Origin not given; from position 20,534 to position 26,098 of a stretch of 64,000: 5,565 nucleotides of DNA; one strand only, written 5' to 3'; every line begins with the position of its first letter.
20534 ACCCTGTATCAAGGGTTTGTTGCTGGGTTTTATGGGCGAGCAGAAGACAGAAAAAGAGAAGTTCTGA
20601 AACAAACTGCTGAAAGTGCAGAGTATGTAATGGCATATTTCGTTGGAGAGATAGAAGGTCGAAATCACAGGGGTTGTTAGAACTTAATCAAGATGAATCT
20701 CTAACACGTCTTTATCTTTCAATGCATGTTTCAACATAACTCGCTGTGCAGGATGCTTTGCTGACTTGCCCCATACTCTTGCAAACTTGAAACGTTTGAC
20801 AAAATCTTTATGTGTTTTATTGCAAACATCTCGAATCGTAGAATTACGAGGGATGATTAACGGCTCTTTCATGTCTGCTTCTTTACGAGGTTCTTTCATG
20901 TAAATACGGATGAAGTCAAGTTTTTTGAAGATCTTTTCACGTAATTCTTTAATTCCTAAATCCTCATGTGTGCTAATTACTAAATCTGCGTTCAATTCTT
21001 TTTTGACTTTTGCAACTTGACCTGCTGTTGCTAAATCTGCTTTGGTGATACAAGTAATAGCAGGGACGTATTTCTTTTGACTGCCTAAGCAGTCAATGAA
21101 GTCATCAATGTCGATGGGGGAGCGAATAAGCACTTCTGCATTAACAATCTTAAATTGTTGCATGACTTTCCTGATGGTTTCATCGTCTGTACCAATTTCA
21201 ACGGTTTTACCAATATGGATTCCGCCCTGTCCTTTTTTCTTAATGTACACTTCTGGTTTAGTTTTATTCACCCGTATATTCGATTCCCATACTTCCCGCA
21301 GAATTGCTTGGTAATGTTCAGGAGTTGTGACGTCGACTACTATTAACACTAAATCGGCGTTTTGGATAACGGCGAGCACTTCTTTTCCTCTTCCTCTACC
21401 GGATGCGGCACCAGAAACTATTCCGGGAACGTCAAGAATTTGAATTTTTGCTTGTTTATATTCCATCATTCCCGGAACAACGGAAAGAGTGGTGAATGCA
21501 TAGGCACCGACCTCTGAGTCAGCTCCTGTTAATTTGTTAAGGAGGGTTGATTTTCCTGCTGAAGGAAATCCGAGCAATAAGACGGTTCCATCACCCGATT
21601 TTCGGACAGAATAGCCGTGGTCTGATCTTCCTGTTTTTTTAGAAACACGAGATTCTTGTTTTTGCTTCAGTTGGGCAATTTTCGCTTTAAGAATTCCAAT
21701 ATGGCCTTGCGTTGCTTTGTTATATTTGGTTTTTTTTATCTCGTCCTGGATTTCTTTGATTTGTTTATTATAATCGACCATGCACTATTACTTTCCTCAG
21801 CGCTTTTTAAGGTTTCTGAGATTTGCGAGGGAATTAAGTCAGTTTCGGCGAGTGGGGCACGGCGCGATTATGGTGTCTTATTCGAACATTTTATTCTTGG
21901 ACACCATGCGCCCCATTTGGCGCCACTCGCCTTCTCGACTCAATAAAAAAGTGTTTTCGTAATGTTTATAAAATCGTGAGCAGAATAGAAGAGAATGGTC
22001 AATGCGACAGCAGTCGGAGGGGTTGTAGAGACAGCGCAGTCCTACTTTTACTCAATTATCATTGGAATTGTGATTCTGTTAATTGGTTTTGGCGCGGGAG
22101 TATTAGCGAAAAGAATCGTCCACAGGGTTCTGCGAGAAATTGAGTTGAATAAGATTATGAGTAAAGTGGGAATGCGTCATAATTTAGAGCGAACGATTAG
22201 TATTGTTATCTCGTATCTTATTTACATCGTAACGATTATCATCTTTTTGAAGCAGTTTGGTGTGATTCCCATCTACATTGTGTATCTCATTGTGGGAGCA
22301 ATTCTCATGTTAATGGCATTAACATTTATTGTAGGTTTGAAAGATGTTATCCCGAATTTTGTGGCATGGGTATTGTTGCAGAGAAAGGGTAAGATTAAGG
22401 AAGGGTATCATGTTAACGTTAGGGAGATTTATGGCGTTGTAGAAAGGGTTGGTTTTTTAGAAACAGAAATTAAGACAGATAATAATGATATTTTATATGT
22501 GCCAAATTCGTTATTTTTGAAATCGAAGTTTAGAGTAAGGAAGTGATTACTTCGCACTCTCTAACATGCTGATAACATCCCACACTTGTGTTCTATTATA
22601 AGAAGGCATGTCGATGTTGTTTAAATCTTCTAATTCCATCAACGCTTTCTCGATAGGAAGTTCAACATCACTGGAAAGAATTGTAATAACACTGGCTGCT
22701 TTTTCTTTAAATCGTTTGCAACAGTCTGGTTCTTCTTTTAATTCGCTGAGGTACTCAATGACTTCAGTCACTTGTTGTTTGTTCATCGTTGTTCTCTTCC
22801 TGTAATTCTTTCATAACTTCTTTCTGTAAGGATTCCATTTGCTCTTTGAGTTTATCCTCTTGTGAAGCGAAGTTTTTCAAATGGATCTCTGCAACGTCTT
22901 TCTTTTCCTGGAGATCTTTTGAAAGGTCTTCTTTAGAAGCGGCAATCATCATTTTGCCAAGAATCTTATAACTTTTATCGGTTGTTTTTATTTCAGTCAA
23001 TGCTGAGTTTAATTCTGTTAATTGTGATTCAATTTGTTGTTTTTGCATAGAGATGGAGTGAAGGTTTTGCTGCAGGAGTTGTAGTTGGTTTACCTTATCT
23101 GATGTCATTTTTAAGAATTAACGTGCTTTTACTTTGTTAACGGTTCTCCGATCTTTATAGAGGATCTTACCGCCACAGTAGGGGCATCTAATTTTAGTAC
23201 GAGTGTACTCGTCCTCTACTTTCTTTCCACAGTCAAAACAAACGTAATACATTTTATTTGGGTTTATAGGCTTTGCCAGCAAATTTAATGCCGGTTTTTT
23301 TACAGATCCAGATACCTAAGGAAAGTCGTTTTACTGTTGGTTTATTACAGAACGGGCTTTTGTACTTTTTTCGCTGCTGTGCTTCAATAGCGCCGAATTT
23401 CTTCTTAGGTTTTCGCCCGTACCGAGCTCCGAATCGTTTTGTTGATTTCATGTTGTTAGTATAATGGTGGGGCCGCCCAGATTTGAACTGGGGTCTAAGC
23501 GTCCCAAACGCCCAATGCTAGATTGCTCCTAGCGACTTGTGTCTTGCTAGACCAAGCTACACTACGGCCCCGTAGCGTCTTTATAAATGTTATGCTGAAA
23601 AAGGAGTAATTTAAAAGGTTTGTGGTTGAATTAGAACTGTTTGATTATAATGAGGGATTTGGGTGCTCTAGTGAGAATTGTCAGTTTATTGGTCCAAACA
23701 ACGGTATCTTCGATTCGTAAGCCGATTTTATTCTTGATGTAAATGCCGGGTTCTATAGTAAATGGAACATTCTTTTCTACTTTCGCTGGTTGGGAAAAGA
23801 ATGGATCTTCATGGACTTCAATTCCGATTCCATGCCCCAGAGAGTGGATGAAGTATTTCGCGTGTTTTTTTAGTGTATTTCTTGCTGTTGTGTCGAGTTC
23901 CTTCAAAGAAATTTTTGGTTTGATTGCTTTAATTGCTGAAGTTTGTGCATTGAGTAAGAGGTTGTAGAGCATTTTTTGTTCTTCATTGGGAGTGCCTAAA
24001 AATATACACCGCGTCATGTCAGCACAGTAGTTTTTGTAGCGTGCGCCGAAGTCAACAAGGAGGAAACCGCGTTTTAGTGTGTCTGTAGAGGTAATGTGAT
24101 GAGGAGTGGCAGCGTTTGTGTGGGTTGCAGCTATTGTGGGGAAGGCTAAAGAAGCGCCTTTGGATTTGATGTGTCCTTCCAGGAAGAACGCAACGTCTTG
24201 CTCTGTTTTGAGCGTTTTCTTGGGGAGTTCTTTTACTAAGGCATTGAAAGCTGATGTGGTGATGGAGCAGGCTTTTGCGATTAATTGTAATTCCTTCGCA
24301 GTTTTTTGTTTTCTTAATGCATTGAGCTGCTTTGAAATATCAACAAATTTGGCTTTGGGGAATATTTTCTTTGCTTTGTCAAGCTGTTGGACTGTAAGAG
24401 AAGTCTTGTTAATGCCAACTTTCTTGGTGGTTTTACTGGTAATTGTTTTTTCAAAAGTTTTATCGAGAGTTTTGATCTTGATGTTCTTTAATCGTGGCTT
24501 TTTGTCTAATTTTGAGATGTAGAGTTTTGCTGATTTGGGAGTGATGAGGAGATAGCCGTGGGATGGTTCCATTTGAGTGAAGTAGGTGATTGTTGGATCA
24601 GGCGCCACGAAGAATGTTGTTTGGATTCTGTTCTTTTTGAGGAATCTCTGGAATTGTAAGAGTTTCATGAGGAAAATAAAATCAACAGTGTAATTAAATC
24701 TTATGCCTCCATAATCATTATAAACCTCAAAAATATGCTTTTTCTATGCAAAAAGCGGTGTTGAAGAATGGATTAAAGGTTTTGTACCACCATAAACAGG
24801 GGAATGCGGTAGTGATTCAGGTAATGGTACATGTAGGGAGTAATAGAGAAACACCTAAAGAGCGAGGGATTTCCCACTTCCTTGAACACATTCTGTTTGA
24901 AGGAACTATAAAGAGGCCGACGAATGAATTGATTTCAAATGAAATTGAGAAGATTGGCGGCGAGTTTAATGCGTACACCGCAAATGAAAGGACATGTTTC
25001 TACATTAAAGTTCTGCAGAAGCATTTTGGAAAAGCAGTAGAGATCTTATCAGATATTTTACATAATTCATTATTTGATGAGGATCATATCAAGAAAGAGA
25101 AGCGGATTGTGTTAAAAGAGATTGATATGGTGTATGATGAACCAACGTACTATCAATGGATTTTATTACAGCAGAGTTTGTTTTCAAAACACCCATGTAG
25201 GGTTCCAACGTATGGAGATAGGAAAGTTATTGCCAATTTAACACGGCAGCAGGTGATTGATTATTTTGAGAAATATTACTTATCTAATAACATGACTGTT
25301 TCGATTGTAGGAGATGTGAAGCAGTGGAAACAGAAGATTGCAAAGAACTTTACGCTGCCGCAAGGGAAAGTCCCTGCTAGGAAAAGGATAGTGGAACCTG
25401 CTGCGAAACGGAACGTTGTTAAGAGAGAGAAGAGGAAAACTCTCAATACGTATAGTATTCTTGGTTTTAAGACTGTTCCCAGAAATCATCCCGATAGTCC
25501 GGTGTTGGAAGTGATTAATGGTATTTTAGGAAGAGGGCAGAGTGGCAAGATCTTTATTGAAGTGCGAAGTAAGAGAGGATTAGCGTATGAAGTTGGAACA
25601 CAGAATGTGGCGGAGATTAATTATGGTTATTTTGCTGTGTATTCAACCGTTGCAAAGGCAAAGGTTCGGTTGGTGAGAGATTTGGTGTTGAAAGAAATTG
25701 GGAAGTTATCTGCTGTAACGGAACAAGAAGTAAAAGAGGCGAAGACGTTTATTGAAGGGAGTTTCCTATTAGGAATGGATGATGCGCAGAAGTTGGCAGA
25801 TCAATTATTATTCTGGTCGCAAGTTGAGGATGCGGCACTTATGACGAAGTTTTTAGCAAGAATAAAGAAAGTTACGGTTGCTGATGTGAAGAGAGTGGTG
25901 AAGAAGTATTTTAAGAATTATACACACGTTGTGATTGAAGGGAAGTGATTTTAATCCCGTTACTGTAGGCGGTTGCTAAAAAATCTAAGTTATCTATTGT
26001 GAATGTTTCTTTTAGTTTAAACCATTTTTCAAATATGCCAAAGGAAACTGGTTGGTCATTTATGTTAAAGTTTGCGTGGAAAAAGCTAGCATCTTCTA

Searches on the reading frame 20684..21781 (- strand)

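Call 13: search_protein_families(library=pfam, proteins=[window:20684-21781:-], max_evalue=0.01)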
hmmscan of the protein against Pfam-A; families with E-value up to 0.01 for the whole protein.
window:20684-21781:- (365 aa): 9 families
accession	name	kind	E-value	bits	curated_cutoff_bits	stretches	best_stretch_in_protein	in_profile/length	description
PF16897.10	MMR_HSR1_Xtn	-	1.2e-26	93.2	35.2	1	185-289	1-105/106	C-terminal region of MMR_HSR1 domain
PF01926.29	MMR_HSR1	-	5.3e-24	85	21.9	1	67-176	2-106/113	50S ribosome-binding GTPase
PF02421.24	FeoB_N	-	3.3e-14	53.1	27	1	66-169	2-106/156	Ferrous iron transport protein B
PF02824.27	TGS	-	4.7e-14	52.6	22.2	1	303-363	12-59/60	TGS domain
PF00350.29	Dynamin_N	-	6.5e-06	26.7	27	0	68-88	2-22/168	Dynamin family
PF00009.33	GTP_EFTU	-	0.00045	20.3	26.5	0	236-277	119-151/188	Elongation factor Tu GTP binding domain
PF00025.27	Arf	-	0.00046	20.2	22.3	1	65-120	15-67/174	ADP-ribosylation factor family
PF09439.16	SRPRB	-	0.0011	18.8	25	1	66-122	5-57/178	Signal recognition particle receptor beta subunit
PF03193.22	RsgA_GTPase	-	0.0035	17.6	30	0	63-89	105-132/174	RsgA GTPase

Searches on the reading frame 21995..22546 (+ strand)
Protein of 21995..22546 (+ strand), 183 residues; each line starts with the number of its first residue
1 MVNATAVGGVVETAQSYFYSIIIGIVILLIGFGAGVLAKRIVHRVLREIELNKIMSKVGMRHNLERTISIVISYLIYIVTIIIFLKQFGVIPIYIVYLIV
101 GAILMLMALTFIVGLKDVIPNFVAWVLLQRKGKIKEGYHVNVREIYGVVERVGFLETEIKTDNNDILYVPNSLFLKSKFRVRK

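Call 13: search_protein_families(library=pfam, proteins=[window:21995-22546:+], max_evalue=0.01)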
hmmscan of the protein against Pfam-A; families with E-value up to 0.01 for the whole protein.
window:21995-22546:+ (183 aa): 2 families
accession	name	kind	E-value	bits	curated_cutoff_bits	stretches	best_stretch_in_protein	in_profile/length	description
PF00924.24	MS_channel_2nd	-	1.5e-11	44.7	20.2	1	117-179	1-63/68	Mechanosensitive ion channel, beta-domain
PF05552.17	MS_channel_1st_1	-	0.0011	19.3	22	1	17-53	13-49/50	Mechanosensitive ion channel, conserved TM helix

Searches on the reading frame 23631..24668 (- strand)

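Call 13: search_protein_families(library=pfam, proteins=[window:23631-24668:-], max_evalue=0.01)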
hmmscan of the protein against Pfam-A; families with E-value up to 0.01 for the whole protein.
window:23631-24668:- (345 aa): 3 families
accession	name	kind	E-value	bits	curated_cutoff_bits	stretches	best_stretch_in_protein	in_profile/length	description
PF00557.29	Peptidase_M24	-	7.3e-56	189.7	23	1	129-326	2-207/208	Metallopeptidase family M24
PF01321.24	Creatinase_N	-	4.2e-09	37.5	22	1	5-119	4-126/128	Creatinase/Prolidase N-terminal domain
PF02876.24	Stap_Strp_tox_C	-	0.0021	18.7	27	0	242-272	17-47/96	Staphylococcal/Streptococcal toxin, beta-grasp domain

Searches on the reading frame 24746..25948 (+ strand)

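Call 13: search_protein_families(library=pfam, proteins=[window:24746-25948:+], max_evalue=0.01)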
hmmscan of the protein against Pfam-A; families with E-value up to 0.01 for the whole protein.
window:24746-25948:+ (400 aa): 3 families
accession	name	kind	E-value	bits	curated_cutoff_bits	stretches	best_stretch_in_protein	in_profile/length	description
PF00675.25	Peptidase_M16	-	1.5e-36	126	22.3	1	12-148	2-138/149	Insulinase (Peptidase family M16)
PF05193.26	Peptidase_M16_C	-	2.9e-32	112.4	23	1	164-334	1-179/181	Peptidase M16 inactive domain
PF08593.16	Mug135_C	-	0.0022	18.7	23.8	1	160-199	39-76/82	Mug135-like, C-terminal domain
